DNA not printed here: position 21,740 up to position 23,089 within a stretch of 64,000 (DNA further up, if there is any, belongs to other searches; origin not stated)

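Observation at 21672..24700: Compact MccB-like peptide-adenylation islet: promoter, 21-codon ORF, hairpin, E1/ThiF-like enzyme, coupled ABC-F ATPase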

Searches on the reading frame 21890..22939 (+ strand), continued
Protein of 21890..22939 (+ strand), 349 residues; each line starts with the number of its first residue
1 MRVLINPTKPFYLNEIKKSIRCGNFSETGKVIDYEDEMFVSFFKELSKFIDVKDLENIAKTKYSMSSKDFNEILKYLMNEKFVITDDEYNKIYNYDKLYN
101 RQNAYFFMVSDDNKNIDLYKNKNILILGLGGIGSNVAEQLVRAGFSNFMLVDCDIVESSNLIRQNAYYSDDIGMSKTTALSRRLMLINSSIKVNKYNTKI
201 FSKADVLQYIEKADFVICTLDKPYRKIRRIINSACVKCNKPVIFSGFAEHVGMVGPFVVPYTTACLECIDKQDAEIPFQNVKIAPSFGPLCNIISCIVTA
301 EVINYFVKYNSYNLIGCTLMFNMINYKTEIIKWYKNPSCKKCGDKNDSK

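Call 33: predict_structure(alignment_id=A1)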
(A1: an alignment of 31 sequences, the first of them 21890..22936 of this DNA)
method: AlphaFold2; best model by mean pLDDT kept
length: 349 residues; sequences in the alignment: 31
mean_pLDDT: 91.7   pTM: 0.90
mean pLDDT of the five models: 91.7, 91.4, 91.4, 90.7, 90.4
residues with pLDDT >= 90: 265; 70-90: 71; 50-70: 10; < 50: 3
segments of 3 or more residues with pLDDT < 50: 347-349
pLDDT, mean of each block of 10 residues (from residue 1): 95 94 89 88 92 96 91 94 96 92 96 93 97 97 98 93 84 97 96 97 95 97 79 96 92 96 90 75 81 97 98 97 95 89 58
secondary structure, 60 per line:
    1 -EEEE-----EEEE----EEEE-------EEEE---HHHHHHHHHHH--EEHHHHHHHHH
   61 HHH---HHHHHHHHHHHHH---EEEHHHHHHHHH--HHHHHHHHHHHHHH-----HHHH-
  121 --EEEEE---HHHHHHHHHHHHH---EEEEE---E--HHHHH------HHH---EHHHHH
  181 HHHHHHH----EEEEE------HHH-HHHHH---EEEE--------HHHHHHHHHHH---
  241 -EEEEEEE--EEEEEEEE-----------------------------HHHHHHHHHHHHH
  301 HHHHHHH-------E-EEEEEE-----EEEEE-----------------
elements in order: E2-5 E11-14 E19-22 E30-33 H37-47 H52-63 H67-79 E83-85 H86-94 H97-110 H116-119 E123-127 H131-143 E147-151 H158-162 H176-187 E192-196 H207-211 E215-218 H227-237 E242-248 E251-258 H288-307 E317-322 E328-332

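Call 36: fold_search(model_id=the predicted structure, library=pdb)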
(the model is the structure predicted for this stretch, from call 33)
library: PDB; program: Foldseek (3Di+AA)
matches with E <= 10: 1829; with E <= 0.001: 308
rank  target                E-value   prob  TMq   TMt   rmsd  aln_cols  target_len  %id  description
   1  3h9j_A                7.9e-27  1.00  0.81  0.83   3.8       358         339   24  Crystal structure of E. coli MccB + AMPCPP + SeMeT MccA (released 2009-06-16)
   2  3h9j_C                7.9e-27  1.00  0.81  0.82   3.6       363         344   23  Crystal structure of E. coli MccB + AMPCPP + SeMeT MccA (released 2009-06-16)
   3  3h5n_D                1.0e-26  1.00  0.80  0.84   4.0       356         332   23  Crystal structure of E. coli MccB + ATP (released 2009-06-16)
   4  3h9g_B                1.0e-26  1.00  0.79  0.81   4.0       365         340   24  Crystal structure of E. coli MccB + MccA-N7isoASN (released 2009-06-16)
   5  3h9j_B                1.1e-26  1.00  0.80  0.83   3.7       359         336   23  Crystal structure of E. coli MccB + AMPCPP + SeMeT MccA (released 2009-06-16)
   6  3h9j_D                1.6e-26  1.00  0.78  0.82   3.9       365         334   23  Crystal structure of E. coli MccB + AMPCPP + SeMeT MccA (released 2009-06-16)
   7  3h9g_C                2.0e-26  1.00  0.81  0.82   3.6       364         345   23  Crystal structure of E. coli MccB + MccA-N7isoASN (released 2009-06-16)
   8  3h5n_C                2.4e-26  1.00  0.79  0.81   3.6       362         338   23  Crystal structure of E. coli MccB + ATP (released 2009-06-16)
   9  6om4_A                2.4e-26  1.00  0.79  0.80   3.9       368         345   23  The structure of Microcin C7 biosynthetic enzyme MccB in complex with N-formylated MccA (released 2019-05-22)
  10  3h5r_B                2.7e-26  1.00  0.80  0.83   3.7       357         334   24  Crystal structure of E. coli MccB + Succinimide (released 2009-06-16)
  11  3h9q_C                4.1e-26  1.00  0.80  0.81   3.6       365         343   23  Crystal structure of E. coli MccB + SeMet MccA (released 2009-06-16)
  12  3h9g_A                4.1e-26  1.00  0.80  0.80   3.9       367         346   22  Crystal structure of E. coli MccB + MccA-N7isoASN (released 2009-06-16)
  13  3h5r_A                5.2e-26  1.00  0.79  0.81   4.0       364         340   23  Crystal structure of E. coli MccB + Succinimide (released 2009-06-16)
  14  3h5n_A                7.0e-26  1.00  0.81  0.84   3.7       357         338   25  Crystal structure of E. coli MccB + ATP (released 2009-06-16)
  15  3h5r_D                1.1e-25  1.00  0.80  0.83   4.0       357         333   23  Crystal structure of E. coli MccB + Succinimide (released 2009-06-16)
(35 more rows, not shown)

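Call 45: find_encoding_contigs(protein=P0092, flank=4000, max_places=2)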
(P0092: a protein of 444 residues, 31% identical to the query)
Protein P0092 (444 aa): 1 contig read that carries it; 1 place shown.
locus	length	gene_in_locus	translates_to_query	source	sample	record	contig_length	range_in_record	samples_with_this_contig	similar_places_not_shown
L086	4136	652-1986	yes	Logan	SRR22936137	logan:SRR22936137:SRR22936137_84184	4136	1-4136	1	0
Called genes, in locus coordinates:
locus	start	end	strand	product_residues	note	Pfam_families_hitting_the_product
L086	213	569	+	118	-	-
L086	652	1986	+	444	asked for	PF00899:ThiF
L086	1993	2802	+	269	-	PF01135:PCMT, PF01209:Ubie_methyltran, PF13489:Methyltransf_23, PF13847:Methyltransf_31, PF08241:Methyltransf_11, PF08242:Methyltransf_12, PF13649:Methyltransf_25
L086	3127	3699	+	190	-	PF13302:Acetyltransf_3, PF00583:Acetyltransf_1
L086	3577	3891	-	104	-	-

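Call 57: search_protein_representatives(alignment_id=A1)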
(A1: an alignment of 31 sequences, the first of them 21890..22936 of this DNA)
Query: 31 sequences, 348 profile positions. Proteins with E-value up to 0.001 (for the whole library): 45641; up to 1e-10: 21009; up to 1e-30: 1395. The best 150 are listed.
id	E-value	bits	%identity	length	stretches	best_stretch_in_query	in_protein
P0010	4.5e-160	548.8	-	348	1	1-348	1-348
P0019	2.9e-144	496.9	-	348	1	1-348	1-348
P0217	2.3e-122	424.8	-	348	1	1-343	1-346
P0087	1.6e-108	379.3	-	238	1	107-348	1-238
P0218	4.1e-107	374.7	-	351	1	1-342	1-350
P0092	1.5e-102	359.7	-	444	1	13-346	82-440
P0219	9.2e-99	347.2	-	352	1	1-341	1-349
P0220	2.8e-96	339.1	-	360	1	1-346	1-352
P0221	5.1e-91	321.8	-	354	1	10-342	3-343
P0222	4.7e-87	308.7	-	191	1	156-344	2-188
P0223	2.0e-86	306.6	-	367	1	3-346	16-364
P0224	1.1e-84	300.9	-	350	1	2-344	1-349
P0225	1.0e-82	294.5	-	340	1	2-343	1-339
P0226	1.7e-82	293.7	-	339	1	2-343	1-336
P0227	6.0e-80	285.3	-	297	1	74-344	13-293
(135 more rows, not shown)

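Call 58: find_encoding_contigs(protein=P0217, flank=3000, max_places=2)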
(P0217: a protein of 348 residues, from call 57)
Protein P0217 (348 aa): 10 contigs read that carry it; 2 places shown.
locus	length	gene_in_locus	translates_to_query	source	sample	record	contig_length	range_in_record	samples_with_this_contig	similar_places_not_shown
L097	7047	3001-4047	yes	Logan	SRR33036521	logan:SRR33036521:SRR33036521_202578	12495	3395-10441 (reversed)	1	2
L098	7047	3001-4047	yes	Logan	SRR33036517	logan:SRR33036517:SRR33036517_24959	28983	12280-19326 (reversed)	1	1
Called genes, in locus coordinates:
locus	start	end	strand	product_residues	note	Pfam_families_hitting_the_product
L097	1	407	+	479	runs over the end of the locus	PF01425:Amidase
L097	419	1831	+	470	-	PF02934:GatB_N, PF02637:GatB_Yqey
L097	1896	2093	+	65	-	PF01192:RNA_pol_Rpb6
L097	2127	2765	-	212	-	-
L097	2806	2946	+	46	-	-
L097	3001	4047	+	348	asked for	PF00899:ThiF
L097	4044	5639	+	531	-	PF00005:ABC_tran, PF02463:SMC_N (faint), PF13555:AAA_29 (faint), PF05729:NACHT (faint), PF13304:AAA_21 (faint), PF00005:ABC_tran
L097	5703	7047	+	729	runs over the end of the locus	PF17764:PriA_3primeBD, PF00270:DEAD, PF04851:ResIII, PF18319:Zn_ribbon_PriA, PF00271:Helicase_C, PF18074:PriA_C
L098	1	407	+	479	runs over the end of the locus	PF01425:Amidase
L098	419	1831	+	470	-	PF02934:GatB_N, PF02637:GatB_Yqey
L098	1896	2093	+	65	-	PF01192:RNA_pol_Rpb6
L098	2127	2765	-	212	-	-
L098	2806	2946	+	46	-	-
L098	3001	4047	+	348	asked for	PF00899:ThiF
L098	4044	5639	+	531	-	PF00005:ABC_tran, PF02463:SMC_N (faint), PF13555:AAA_29 (faint), PF05729:NACHT (faint), PF13304:AAA_21 (faint), PF00005:ABC_tran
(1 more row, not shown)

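Call 59: find_encoding_contigs(protein=P0219, flank=3000, max_places=2)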
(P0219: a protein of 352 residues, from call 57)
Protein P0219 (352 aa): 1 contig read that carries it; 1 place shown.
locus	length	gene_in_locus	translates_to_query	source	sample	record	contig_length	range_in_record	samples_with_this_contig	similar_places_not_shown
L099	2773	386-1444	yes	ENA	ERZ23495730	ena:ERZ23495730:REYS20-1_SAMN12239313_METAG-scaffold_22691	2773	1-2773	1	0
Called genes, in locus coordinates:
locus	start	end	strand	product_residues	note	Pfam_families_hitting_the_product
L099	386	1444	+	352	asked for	PF00899:ThiF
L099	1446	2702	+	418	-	-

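Call 61: search_protein_families(library=pfam, proteins=[L099:1446-2699:+, L097:2127-2762:-], max_evalue=1)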
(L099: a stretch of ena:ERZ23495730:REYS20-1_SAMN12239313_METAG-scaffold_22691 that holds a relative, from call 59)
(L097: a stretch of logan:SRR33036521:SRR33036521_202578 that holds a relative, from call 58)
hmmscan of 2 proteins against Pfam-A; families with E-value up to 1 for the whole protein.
L099:1446-2699:+ (418 aa): 0 families

L097:2127-2762:- (211 aa): 1 family
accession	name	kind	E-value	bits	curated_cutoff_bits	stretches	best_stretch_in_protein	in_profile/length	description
PF16276.10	NPM1-C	-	0.043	14.3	29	1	53-71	23-41/49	Nucleophosmin C-terminal domain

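Call 62: search_solved_structures(query=L099:1446-2699:+, max_evalue=1)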
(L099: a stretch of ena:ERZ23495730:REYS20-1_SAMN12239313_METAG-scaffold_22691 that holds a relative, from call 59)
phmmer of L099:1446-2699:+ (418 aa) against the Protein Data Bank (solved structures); distinct sequences matched with E-value up to 1: 2.
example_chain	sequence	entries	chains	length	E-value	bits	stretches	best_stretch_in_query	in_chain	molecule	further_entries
7eqx_C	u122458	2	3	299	0.45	12.9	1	23-101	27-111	Carboxypeptidase B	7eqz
8yw6_C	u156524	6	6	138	0.89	11.9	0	107-133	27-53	MPC specific nanobody 1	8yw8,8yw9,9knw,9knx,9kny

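Call 69: search_protein_families(library=padloc, proteins=[window:21890-22936:+], max_evalue=0.001)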
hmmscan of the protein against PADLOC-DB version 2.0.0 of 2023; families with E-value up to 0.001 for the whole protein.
window:21890-22936:+ (349 aa): 32 families (the best 25 are shown)
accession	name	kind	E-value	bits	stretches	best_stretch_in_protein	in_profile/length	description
PDLC00855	E1-E2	-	2.9e-21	74.1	1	79-216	264-402/579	E1-E2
PDLC00857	E1-E2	-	3.1e-21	73.5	1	111-217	336-438/589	E1-E2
PDLC00848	E1-E2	-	2.9e-18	63.5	1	120-217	373-470/607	E1-E2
PDLC00837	E1-E2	-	3e-18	63.9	1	119-278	323-489/593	E1-E2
PDLC00829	E1-E2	-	1.7e-17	61.7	1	116-256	166-303/426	E1-E2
PDLC00830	E1-E2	-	3.5e-17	59.9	1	84-270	274-458/551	E1-E2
PDLC00844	E1-E2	-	1.4e-16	58.2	1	119-218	274-374/489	E1-E2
PDLC00835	E1-E2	-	2.6e-16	57.1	1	118-246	370-493/778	E1-E2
PDLC00832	E1-E2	-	2.2e-15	53.9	1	111-219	328-436/588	E1-E2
PDLC00839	E1-E2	-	2.4e-15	53.8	1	120-241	369-488/602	E1-E2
PDLC00828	E1-E2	-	2.8e-14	51.2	1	116-257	170-308/431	E1-E2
PDLC00856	E1-E2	-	3.4e-14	50.2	1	111-221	311-422/573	E1-E2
PDLC00843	E1-E2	-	4.5e-14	49.9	1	120-268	317-464/575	E1-E2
PDLC00852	E1-E2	-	8.2e-14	49.1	1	120-201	325-405/546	E1-E2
PDLC00841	E1-E2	-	1.6e-13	48.3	1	113-274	341-504/590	E1-E2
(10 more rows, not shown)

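Call 80: search_dna_similar(query=window:21890-22936:+, collection=plasmids, mode=protein, max_rows=15)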
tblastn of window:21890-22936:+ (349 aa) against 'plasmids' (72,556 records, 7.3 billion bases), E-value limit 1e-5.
Records with a match: 177; places in all: 189; records where one place covers at least 80% of the query: 38.
Best place of each record, by identity: <60% 177.
By first word of the organism name: Escherichia 34; Bacillus 19; Sinorhizobium 11; Rhizobium 10; Salmonella 8; Staphylococcus 6; Candidatus 6; Vibrio 5; Klebsiella 5; Pantoea 4; and 47 more.
By predicted mobility (MOB-suite, as given by PLSDB): non-mobilizable 101; conjugative 53; mobilizable 23.
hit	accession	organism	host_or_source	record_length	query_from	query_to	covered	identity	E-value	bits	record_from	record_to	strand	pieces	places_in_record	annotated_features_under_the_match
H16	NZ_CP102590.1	Niallia taxi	-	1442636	5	348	99%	29.9%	3e-21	102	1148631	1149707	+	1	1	none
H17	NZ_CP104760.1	Pantoea piersonii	Homo sapiens,Cell culture,Unstimulated ...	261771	1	342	98%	26.8%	4e-16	87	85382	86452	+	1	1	ThiF family adenylyltransferase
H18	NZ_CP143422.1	Pantoea agglomerans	Phaseolus vulgaris,cell ...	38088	16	343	94%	25.4%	2e-12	76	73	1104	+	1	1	ThiF family adenylyltransferase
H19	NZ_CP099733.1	Pantoea agglomerans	cell culture,Rotten Potato Tubers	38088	16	342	94%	25.5%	2e-12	76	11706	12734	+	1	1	ThiF family adenylyltransferase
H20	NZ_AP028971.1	Yersinia pseudotuberculosis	-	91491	65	345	81%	29.0%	5e-19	96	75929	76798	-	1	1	ThiF family adenylyltransferase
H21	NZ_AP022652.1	Escherichia coli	Homo sapiens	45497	56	345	83%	28.0%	9e-21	100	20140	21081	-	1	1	ThiF family adenylyltransferase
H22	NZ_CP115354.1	Escherichia coli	cat,pure culture,blood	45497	56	345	83%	28.0%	9e-21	100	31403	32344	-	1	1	ThiF family adenylyltransferase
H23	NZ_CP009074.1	Escherichia coli ATCC 25922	human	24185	56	345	83%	28.0%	1e-20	100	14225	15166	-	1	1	ThiF family adenylyltransferase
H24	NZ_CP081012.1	Escherichia coli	cell culture,LAB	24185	56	345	83%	28.0%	1e-20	100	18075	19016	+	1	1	ThiF family adenylyltransferase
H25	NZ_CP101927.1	Escherichia coli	whole organism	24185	56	345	83%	28.0%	1e-20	100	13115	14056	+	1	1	ThiF family adenylyltransferase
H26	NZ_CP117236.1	Escherichia coli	whole organism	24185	56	345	83%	28.0%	1e-20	100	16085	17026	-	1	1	ThiF family adenylyltransferase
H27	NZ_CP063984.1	Escherichia coli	cell culture,LAB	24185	56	345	83%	28.0%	1e-20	100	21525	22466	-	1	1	ThiF family adenylyltransferase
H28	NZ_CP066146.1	Escherichia coli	pig,pure culture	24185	56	345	83%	28.0%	1e-20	100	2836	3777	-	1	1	ThiF family adenylyltransferase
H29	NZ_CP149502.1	Escherichia coli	cell culture,clinical isolate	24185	56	345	83%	28.0%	1e-20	100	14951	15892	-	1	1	ThiF family adenylyltransferase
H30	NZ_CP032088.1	Escherichia coli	Homo sapiens,genome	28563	56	345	83%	28.0%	1e-20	100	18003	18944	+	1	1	ThiF family adenylyltransferase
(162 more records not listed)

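Call 93: search_protein_families(library=pfam, proteins=[L005:9071-10462:+, L005:10407-11717:+], max_evalue=0.01)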
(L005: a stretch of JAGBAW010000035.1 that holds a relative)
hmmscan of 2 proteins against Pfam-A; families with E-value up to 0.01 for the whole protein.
L005:9071-10462:+ (464 aa): 3 families
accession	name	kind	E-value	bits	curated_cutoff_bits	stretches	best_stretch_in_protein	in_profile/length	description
PF19289.4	PmbA_TldD_3rd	-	8e-63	212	22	1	228-460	2-220/220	PmbA/TldA metallopeptidase C-terminal domain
PF19290.4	PmbA_TldD_2nd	-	3.6e-11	43.9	20.9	1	114-220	4-109/109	PmbA/TldA metallopeptidase central domain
PF01523.21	PmbA_TldD_1st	-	4.5e-10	40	20.9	1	27-79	4-56/65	PmbA/TldA metallopeptidase domain 1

L005:10407-11717:+ (437 aa): 2 families
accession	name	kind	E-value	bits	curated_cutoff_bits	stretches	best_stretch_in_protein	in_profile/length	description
PF19289.4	PmbA_TldD_3rd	-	9.7e-55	185.5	22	1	224-436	1-219/220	PmbA/TldA metallopeptidase C-terminal domain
PF19290.4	PmbA_TldD_2nd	-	0.005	17.7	20.9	0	132-187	31-75/109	PmbA/TldA metallopeptidase central domain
